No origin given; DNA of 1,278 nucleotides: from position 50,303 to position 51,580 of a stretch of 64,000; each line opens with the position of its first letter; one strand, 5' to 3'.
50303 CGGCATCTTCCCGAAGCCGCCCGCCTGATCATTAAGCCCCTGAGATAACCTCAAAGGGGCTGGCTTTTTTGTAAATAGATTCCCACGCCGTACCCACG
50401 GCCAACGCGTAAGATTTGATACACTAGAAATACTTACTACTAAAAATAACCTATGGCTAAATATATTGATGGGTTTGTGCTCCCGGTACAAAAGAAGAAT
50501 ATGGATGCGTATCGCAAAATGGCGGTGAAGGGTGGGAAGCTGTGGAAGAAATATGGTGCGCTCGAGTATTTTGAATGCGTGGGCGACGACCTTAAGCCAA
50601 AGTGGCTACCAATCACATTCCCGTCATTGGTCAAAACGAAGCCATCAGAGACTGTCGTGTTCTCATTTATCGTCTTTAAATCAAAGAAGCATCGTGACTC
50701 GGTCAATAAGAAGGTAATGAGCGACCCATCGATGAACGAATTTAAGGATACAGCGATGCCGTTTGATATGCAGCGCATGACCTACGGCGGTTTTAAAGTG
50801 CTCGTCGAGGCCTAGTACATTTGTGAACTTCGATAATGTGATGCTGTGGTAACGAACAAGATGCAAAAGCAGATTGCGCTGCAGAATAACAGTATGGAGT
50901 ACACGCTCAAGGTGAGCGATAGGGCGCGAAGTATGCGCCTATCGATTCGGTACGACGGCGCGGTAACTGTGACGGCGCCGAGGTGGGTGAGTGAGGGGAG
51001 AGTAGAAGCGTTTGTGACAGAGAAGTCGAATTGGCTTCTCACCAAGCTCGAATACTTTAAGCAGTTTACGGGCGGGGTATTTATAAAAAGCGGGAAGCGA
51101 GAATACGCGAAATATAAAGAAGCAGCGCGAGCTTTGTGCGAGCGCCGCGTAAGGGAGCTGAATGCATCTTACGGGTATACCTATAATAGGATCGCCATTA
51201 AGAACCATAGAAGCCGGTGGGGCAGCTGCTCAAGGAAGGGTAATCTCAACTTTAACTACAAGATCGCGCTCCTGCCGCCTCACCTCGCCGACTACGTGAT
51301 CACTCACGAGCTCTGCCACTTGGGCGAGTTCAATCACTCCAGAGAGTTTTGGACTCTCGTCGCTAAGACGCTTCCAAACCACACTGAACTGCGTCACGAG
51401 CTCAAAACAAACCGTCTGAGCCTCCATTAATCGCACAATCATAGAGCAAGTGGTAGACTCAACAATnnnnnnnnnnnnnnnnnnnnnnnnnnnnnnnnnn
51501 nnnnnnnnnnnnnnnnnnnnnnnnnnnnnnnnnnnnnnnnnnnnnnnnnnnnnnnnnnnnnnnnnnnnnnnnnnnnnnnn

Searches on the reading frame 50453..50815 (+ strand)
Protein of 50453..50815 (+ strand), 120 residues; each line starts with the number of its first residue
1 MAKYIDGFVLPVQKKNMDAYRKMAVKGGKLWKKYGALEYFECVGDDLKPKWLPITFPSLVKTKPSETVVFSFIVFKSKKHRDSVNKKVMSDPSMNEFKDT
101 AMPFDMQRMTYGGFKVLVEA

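Call 52: search_protein_families(library=pfam, proteins=[window:50453-50815:+], max_evalue=0.001)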
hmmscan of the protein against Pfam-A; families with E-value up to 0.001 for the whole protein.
window:50453-50815:+ (120 aa): 1 family
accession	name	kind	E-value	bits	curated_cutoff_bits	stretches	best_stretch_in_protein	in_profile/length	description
PF07237.17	DUF1428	-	3.8e-37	127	27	1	3-106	1-102/102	Protein of unknown function (DUF1428)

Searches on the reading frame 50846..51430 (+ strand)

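Call 52: search_protein_families(library=pfam, proteins=[window:50846-51430:+], max_evalue=0.001)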
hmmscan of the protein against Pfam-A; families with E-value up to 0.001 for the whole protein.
window:50846-51430:+ (194 aa): 1 family
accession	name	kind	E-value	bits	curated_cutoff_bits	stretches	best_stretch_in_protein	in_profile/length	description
PF01863.23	YgjP-like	-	4e-45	154.8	26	2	89-188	107-206/207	YgjP-like, metallopeptidase domain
